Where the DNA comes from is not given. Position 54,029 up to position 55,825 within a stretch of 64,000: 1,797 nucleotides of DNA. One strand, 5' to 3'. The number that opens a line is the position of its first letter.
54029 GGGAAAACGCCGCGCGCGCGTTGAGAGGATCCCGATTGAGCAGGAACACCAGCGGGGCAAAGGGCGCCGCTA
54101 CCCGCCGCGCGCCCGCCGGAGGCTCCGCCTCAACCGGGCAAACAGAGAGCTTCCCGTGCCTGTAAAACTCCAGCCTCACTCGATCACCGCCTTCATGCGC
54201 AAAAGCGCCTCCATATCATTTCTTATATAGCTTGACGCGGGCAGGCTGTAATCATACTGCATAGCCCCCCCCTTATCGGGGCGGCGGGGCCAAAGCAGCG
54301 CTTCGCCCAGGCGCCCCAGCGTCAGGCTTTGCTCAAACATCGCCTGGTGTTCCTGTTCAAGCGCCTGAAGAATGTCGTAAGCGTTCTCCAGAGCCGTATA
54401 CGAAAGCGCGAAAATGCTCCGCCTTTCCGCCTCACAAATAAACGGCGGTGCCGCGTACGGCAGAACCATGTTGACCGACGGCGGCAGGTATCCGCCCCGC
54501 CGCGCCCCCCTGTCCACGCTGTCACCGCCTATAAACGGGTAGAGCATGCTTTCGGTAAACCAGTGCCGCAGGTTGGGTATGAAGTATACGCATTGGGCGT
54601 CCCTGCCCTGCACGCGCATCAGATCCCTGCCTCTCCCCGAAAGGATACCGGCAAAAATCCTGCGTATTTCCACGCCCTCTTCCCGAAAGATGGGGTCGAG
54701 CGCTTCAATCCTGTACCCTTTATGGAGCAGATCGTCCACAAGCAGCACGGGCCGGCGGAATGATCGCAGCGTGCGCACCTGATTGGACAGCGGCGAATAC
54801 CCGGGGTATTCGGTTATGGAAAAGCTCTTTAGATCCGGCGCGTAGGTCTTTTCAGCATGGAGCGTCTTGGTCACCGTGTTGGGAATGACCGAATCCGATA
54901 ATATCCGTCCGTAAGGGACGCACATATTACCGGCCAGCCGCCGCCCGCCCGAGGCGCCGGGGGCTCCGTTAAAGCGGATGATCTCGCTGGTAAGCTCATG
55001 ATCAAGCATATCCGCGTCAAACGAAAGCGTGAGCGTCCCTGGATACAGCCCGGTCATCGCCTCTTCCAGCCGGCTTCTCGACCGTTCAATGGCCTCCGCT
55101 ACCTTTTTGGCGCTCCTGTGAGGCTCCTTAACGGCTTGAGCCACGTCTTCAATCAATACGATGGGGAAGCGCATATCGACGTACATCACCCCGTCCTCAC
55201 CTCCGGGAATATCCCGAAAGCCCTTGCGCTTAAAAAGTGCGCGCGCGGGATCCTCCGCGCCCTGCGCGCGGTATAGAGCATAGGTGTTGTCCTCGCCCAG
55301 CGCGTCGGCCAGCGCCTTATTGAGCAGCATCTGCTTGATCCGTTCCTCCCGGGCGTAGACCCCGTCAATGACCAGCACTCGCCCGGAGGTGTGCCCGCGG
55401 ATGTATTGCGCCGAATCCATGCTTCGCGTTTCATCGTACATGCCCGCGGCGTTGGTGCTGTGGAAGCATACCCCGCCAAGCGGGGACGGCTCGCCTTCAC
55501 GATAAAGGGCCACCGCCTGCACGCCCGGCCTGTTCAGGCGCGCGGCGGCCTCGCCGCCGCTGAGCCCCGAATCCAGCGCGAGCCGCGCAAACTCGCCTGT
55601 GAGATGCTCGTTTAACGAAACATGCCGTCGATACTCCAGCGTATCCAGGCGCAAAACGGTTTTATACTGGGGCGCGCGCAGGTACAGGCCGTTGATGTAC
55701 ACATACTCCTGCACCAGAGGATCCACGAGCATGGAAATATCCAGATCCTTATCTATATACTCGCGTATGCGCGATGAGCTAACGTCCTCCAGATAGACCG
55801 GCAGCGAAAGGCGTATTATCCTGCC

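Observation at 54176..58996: About 1606-aa fusion of HD phosphohydrolase, about 500-aa helical-repeat region, NadD-like nucleotidyltransferase, GNAT-like and PRTase-like modules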

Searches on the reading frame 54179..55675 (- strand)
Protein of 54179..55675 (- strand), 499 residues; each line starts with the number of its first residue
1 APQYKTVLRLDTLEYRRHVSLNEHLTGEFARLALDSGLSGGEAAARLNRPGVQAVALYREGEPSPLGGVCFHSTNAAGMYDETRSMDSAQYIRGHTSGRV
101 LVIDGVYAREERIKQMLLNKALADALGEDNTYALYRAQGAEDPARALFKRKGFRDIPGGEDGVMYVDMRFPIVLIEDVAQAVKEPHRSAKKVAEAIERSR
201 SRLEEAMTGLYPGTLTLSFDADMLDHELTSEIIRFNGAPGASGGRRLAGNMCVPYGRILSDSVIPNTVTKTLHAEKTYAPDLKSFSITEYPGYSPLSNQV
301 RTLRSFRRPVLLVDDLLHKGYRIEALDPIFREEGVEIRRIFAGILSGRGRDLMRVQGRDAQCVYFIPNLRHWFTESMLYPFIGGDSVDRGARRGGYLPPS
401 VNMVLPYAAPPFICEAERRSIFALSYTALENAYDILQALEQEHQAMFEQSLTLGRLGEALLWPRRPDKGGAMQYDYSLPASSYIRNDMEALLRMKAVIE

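Call 22: predict_structure(alignment_id=A2)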
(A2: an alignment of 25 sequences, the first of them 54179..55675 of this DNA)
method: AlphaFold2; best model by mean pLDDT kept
length: 499 residues; sequences in the alignment: 25
mean_pLDDT: 88.1   pTM: 0.89
mean pLDDT of the five models: 88.1, 86.6, 86.5, 83.8, 78.7
residues with pLDDT >= 90: 295; 70-90: 166; 50-70: 28; < 50: 10
segments of 3 or more residues with pLDDT < 50: 1-4, 391-394
pLDDT, mean of each block of 10 residues (from residue 1): 47 85 92 84 86 93 92 91 90 87 93 94 95 87 89 87 91 94 91 95 95 95 88 82 74 83 82 88 87 90 93 89 89 94 94 90 94 92 86 66 78 79 95 98 96 93 82 85 95 86
secondary structure, 60 per line:
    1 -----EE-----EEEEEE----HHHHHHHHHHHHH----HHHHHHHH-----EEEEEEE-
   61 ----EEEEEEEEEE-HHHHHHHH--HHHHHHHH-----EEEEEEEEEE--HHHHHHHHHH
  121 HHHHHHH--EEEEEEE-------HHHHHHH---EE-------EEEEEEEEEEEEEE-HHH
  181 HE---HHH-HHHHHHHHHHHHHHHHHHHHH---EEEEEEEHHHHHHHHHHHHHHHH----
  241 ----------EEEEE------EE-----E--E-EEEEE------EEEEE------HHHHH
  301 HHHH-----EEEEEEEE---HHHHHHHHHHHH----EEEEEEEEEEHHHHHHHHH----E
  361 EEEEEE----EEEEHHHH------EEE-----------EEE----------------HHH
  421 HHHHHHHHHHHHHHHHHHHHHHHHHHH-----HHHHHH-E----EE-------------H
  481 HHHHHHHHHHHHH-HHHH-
elements in order: E13-18 H23-35 H40-47 E53-59 E65-74 H76-83 H86-93 E99-108 H111-127 E130-136 H144-150 E163-176 H178-181 H190-210 E214-220 H221-236 E251-255 E274-278 E285-289 H296-304 E310-317 H321-332 E337-346 H347-355 E360-366 E371-374 H375-378 E385-387 E399-401 H418-447 H453-458 H480-493 H495-498
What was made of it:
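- Checked: The AlphaFold2 model of 1108-1606 (pLDDT 88, pTM 0.89, call 22) matches GCN5/PCAF/Naa60 (E 1e-6, TM 0.63-0.66).
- The GNAT plus PRTase model has pTM 0.89 (call 22).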

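Call 24: fold_search(model_id=the predicted structure, library=pdb)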
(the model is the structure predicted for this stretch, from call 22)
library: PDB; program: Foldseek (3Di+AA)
matches with E <= 10: 1308; with E <= 0.001: 110
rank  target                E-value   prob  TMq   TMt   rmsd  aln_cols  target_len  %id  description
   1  5trm_T                1.3e-06  1.00  0.23  0.63   4.1       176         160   15  Crystal structure of human GCN5 histone acetyltransferase domain (released 2017-12-06)
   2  5trm_A                1.6e-06  1.00  0.23  0.62   3.9       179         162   15  Crystal structure of human GCN5 histone acetyltransferase domain (released 2017-12-06)
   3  8h6c_F                1.9e-06  1.00  0.23  0.64   3.5       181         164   14  Crystal structure of human GCN5 histone acetyltransferase domain bound with malonyl-CoA (released 2023-05-03)
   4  5trl_G                2.4e-06  1.00  0.23  0.66   3.8       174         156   14  Crystal structure of human GCN5 histone acetyltransferase domain (released 2017-12-06)
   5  5trl_A                2.4e-06  1.00  0.23  0.64   3.5       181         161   15  Crystal structure of human GCN5 histone acetyltransferase domain (released 2017-12-06)
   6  8h66_F                2.5e-06  1.00  0.23  0.66   3.3       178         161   14  Crystal structure of human GCN5 histone acetyltransferase domain bound with propionyl-CoA (released 2023-05-03)
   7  5trl_B                2.8e-06  1.00  0.23  0.66   3.3       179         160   14  Crystal structure of human GCN5 histone acetyltransferase domain (released 2017-12-06)
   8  5trm_H                4.4e-06  1.00  0.23  0.63   3.7       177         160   15  Crystal structure of human GCN5 histone acetyltransferase domain (released 2017-12-06)
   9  5trm_J                4.4e-06  1.00  0.22  0.59   4.3       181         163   15  Crystal structure of human GCN5 histone acetyltransferase domain (released 2017-12-06)
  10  5trm_G                4.4e-06  1.00  0.22  0.59   4.4       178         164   15  Crystal structure of human GCN5 histone acetyltransferase domain (released 2017-12-06)
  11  8h6c_E                5.0e-06  1.00  0.23  0.65   3.4       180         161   14  Crystal structure of human GCN5 histone acetyltransferase domain bound with malonyl-CoA (released 2023-05-03)
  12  5trl_H                5.6e-06  1.00  0.23  0.63   4.0       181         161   15  Crystal structure of human GCN5 histone acetyltransferase domain (released 2017-12-06)
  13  8h65_C                5.9e-06  1.00  0.23  0.62   3.7       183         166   16  Crystal structure of human GCN5 histone acetyltransferase domain bound with butyryl-CoA (released 2023-05-03)
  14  5trm_E                5.9e-06  1.00  0.22  0.61   4.2       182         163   14  Crystal structure of human GCN5 histone acetyltransferase domain (released 2017-12-06)
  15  8h65_E                5.9e-06  1.00  0.22  0.60   4.3       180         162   14  Crystal structure of human GCN5 histone acetyltransferase domain bound with butyryl-CoA (released 2023-05-03)
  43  1y0b_A                6.9e-05  1.00  0.20  0.46   5.9       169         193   15  Crystal Structure of Xanthine Phosphoribosyltransferase from Bacillus subtilis. (released 2005-02-22)
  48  1y0b_D                9.2e-05  1.00  0.21  0.48   8.3       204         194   15  Crystal Structure of Xanthine Phosphoribosyltransferase from Bacillus subtilis. (released 2005-02-22)
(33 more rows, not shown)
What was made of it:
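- On GNAT acetyltransferases: GCN5/PCAF/Naa60 match at E 1e-6 to 1e-5 with TM 0.6-0.66 (call 24).
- On Type I phosphoribosyltransferases: 1y0b matches at E 7e-5, probability 1.0, TM 0.46 (call 24).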

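Call 62: fold_search(model_id=the predicted structure, library=viral)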
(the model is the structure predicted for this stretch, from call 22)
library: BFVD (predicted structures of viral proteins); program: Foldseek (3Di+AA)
matches with E <= 10: 652; with E <= 0.001: 16
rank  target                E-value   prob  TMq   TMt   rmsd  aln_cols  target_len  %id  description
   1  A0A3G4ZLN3            1.1e-05  1.00  0.24  0.59   4.6       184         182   13  N-acyltransferase [Terrestrivirus sp.]
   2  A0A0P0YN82            1.4e-05  1.00  0.24  0.67   3.6       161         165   14  (no name in the UniProt tables at hand)
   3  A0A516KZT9            4.6e-05  1.00  0.22  0.56   4.7       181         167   10  (no name in the UniProt tables at hand)
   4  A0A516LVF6            1.5e-04  1.00  0.22  0.55   4.5       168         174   15  (no name in the UniProt tables at hand)
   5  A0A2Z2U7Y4            1.5e-04  1.00  0.18  0.51   6.8       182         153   15  Uncharacterized protein [Ralstonia phage RPSC1]
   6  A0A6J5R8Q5            2.0e-04  1.00  0.21  0.46   5.8       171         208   16  NAT_SF domain containing protein [uncultured Caudovirales phage]
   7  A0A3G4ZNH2            3.0e-04  1.00  0.17  0.69   3.9       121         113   12  Acetyltransferase GNAT family protein [Terrestrivirus sp.]
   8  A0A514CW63            3.4e-04  1.00  0.19  0.52   4.6       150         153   13  N-acetyltransferase domain-containing protein [Achromobacter phage vB_AxyP_19-32_Axy23]
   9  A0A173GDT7            3.8e-04  1.00  0.22  0.62   3.6       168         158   17  Acetyltransferase [Erwinia phage vB_EamM_RAY]
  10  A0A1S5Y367            4.8e-04  1.00  0.23  0.14  17.4       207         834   14  Acyltransferase [uncultured archaeal virus]
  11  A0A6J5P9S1            4.8e-04  1.00  0.20  0.51   5.8       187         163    7  Uncharacterized protein [uncultured Caudovirales phage]
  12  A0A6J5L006            5.1e-04  1.00  0.20  0.58   8.0       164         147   11  NAT_SF domain containing protein [uncultured Caudovirales phage]
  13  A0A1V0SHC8            6.0e-04  1.00  0.22  0.48   4.5       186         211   12  N-acetyltransferase [Hokovirus HKV1]
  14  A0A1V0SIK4            7.5e-04  1.00  0.26  0.21   4.0       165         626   10  Uncharacterized protein [Klosneuvirus KNV1]
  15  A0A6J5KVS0            8.5e-04  1.00  0.20  0.48   4.4       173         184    8  NAT_SF domain containing protein [uncultured Caudovirales phage]
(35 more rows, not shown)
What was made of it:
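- On GNAT acetyltransferases: Viral GNATs also match (call 62).
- On Type I phosphoribosyltransferases: HGPRT, Prs and UMPS match in BFVD (call 62).
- Checked: It also matches B. subtilis xanthine PRTase (E 7e-5) (call 24) and viral GNATs and PRTases (call 62).
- PRTase: the fold matches in two libraries (calls 24, 62). Ribose-phosphate diphosphokinase appears among the fold matches (call 62). The top PRTase fold matches are base PRTases (xanthine PRTase, HGPRT; calls 24, 62).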

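Call 65: search_protein_representatives(alignment_id=A2)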
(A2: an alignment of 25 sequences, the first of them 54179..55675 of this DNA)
Query: 25 sequences, 505 profile positions. Proteins with E-value up to 0.001 (for the whole library): 569; up to 1e-10: 418; up to 1e-30: 234. The best 150 are listed.
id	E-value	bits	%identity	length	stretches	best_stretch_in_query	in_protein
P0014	3.0e-214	728.9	-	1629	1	1-504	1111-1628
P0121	3.1e-212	722.3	-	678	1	1-504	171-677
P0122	5.6e-207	704.9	-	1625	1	1-503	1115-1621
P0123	1.7e-195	667.1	-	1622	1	1-504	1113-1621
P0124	3.9e-190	649.4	-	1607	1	1-504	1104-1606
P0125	1.7e-188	644.0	-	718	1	42-501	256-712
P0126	3.1e-186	636.5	-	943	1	1-503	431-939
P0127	2.4e-184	630.3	-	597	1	1-504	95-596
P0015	4.0e-184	629.5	-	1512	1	1-502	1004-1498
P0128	1.2e-183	627.9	-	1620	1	1-503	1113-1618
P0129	1.3e-182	624.6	-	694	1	1-504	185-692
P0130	3.1e-180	616.7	-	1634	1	1-503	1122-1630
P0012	5.5e-180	615.9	-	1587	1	1-501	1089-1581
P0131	1.2e-179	614.8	-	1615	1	1-503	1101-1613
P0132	1.2e-179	614.8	-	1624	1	1-504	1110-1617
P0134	4.0e-178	609.7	-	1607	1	1-504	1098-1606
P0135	2.6e-177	607.1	-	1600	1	1-502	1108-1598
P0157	1.2e-163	562.0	-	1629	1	1-503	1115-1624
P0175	1.3e-155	535.5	-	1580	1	1-504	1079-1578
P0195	1.6e-139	482.4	-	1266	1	1-501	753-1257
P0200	7.2e-134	463.8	-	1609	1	1-503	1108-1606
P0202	3.5e-132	458.2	-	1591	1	11-504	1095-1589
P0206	6.0e-127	440.9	-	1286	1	34-502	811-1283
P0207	1.0e-126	440.2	-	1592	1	21-501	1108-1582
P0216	8.6e-119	414.0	-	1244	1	4-501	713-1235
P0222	1.1e-111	390.6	-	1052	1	49-502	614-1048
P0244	8.4e-88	311.8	-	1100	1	78-501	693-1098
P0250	1.2e-83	298.1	-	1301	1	120-500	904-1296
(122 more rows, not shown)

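Call 69: find_encoding_contigs(protein=P0216, flank=6000, max_places=2)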
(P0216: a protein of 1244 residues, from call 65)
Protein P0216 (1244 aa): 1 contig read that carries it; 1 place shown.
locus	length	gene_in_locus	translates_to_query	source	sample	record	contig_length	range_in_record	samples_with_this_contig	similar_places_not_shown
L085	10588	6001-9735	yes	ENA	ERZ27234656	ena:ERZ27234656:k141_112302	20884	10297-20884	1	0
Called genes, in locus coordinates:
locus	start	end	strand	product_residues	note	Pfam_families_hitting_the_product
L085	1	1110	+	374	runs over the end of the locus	PF03358:FMN_red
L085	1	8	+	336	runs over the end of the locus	PF00056:Ldh_1_N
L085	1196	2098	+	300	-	PF00126:HTH_1, PF03466:LysR_substrate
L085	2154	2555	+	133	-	PF14539:DUF4442, PF13622:4HBT_3 (weak), PF03061:4HBT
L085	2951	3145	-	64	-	PF13237:Fer4_10, PF14697:Fer4_21, PF12838:Fer4_7, PF13187:Fer4_9, PF25160:LdpA_Fe-S-bd (weak), PF12797:Fer4_2 (weak), PF00037:Fer4, PF13237:Fer4_10 (weak), +4 more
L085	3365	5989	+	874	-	PF01326:PPDK_N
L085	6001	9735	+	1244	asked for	-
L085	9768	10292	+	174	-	PF01381:HTH_3, PF12844:HTH_19 (weak), PF13443:HTH_26 (weak), PF13560:HTH_31 (weak)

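Call 70: find_encoding_contigs(protein=P0195, flank=6000, max_places=2)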
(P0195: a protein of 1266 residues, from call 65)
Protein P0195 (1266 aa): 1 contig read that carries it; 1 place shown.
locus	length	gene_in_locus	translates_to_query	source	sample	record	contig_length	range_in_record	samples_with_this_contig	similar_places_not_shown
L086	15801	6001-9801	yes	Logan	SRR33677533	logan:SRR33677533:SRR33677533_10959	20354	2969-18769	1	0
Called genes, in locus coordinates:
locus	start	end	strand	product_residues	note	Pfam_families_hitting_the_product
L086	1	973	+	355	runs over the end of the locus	PF01321:Creatinase_N, PF00557:Peptidase_M24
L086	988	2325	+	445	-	PF00342:PGI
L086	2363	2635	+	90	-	PF06803:DUF1232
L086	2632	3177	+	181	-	PF00156:Pribosyltran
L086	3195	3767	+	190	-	PF06130:PTAC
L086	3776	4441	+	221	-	PF01791:DeoC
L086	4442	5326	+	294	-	PF00781:DAGK_cat, PF19279:YegS_C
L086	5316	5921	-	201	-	-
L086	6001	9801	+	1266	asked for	PF01467:CTP_transf_like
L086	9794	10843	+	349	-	PF00056:Ldh_1_N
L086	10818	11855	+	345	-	PF03358:FMN_red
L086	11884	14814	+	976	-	PF01869:BcrAD_BadFG, PF09989:DUF2229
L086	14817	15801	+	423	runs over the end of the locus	PF09989:DUF2229 (faint)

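Call 71: find_encoding_contigs(protein=P0244, flank=7000, max_places=2)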
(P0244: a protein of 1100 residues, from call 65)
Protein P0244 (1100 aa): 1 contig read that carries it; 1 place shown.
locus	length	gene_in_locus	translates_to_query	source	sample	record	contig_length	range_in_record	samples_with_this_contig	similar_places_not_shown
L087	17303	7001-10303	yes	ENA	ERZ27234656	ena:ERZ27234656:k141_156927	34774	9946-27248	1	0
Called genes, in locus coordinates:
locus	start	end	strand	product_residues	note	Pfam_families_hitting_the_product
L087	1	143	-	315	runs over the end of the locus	PF02626:CT_A_B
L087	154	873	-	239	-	PF02682:CT_C_D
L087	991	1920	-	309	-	PF00126:HTH_1, PF13556:HTH_30 (weak), PF03466:LysR_substrate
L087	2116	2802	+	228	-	PF03737:RraA-like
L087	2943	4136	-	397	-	PF00155:Aminotran_1_2, PF01041:DegT_DnrJ_EryC1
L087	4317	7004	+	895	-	PF01326:PPDK_N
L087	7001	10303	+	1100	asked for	-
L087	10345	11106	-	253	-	PF00392:GntR (faint), PF08220:HTH_DeoR, PF08279:HTH_11 (weak), PF00455:DeoRC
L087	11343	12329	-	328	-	PF00248:Aldo_ket_red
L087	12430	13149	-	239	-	PF00005:ABC_tran, PF13304:AAA_21 (faint)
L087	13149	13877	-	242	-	PF13476:AAA_23 (weak), PF00005:ABC_tran, PF12399:BCA_ABC_TP_C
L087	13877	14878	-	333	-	PF02653:BPD_transp_2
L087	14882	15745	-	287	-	PF02653:BPD_transp_2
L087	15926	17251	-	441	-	PF13433:Peripla_BP_5, PF13458:Peripla_BP_6, PF01094:ANF_receptor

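Call 72: find_encoding_contigs(protein=P0206, flank=7000, max_places=2)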
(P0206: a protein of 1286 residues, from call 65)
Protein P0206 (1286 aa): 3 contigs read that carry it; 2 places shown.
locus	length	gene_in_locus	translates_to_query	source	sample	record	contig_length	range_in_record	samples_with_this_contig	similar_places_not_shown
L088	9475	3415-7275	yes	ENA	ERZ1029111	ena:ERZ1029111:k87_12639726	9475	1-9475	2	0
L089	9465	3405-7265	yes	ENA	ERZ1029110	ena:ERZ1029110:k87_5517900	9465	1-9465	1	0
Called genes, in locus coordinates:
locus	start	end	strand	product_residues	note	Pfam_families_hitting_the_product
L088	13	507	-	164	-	PF00881:Nitroreductase, PF14512:TM1586_NiRdase, PF00881:Nitroreductase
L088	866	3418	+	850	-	PF01326:PPDK_N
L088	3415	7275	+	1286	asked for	-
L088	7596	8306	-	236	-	PF02308:MgtC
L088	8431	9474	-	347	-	?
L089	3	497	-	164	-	PF00881:Nitroreductase, PF14512:TM1586_NiRdase, PF00881:Nitroreductase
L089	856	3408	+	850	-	PF01326:PPDK_N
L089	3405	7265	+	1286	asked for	-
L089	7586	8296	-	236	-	PF02308:MgtC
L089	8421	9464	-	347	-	?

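Call 73: find_encoding_contigs(protein=P0175, flank=7000, max_places=2)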
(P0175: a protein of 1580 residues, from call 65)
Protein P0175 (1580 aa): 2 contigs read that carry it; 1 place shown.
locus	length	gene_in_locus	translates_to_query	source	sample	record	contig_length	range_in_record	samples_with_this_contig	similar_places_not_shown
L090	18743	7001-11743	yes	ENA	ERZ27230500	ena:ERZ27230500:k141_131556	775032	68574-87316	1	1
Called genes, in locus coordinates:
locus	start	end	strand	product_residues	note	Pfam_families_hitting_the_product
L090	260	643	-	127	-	PF22746:SHOCT-like_DUF2089-C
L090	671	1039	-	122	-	PF22747:Zn_ribbon_DUF2089, PF09862:DUF2089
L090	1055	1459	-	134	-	-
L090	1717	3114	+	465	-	PF18073:Zn_ribbon_LapB, PF00004:AAA (faint), PF25199:nSTAND_NTPase5 (weak), PF13481:AAA_25, PF03796:DnaB_C, PF06745:ATPase (weak)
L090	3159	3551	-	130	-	-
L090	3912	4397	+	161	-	PF02559:CarD_TRCF_RID, PF21095:CarD_C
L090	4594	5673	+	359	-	PF27675:YCF81_N, PF01850:PIN, PF01938:TRAM (weak)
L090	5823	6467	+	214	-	PF04239:DUF421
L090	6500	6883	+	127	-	PF14276:DUF4363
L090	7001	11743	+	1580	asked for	-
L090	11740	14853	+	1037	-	PF07695:7TMR-DISM_7TM (weak), PF00512:HisKA, PF02518:HATPase_c, PF13589:HATPase_c_3 (faint), PF00072:Response_reg, PF06580:His_kinase, PF02518:HATPase_c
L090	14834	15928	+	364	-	PF00072:Response_reg, PF03704:BTAD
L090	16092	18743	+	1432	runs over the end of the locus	-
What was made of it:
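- One copy with dead motifs is followed, with overlap, by a hybrid histidine kinase and a response regulator (call 73).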

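Call 75: search_protein_families(library=pfam, proteins=[L087:4317-7004:+, L088:866-3418:+, L085:3365-5989:+], max_evalue=0.1)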
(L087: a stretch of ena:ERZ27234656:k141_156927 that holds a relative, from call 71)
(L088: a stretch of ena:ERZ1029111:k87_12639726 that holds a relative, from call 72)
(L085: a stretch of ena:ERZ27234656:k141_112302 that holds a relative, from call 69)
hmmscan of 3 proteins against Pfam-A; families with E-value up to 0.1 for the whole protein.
L087:4317-7004:+ (895 aa): 1 family
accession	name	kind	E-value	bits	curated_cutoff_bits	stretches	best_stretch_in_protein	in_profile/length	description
PF01326.24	PPDK_N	-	2.7e-41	142.4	27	1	324-702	3-324/328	Pyruvate phosphate dikinase, AMP/ATP-binding domain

L088:866-3418:+ (850 aa): 1 family
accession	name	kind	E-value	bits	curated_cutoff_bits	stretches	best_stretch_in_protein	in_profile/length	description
PF01326.24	PPDK_N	-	4.6e-41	141.6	27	1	279-659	3-326/328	Pyruvate phosphate dikinase, AMP/ATP-binding domain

L085:3365-5989:+ (874 aa): 1 family
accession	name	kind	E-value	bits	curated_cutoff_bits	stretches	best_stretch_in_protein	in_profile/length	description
PF01326.24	PPDK_N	-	3.7e-43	148.5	27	1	306-682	3-322/328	Pyruvate phosphate dikinase, AMP/ATP-binding domain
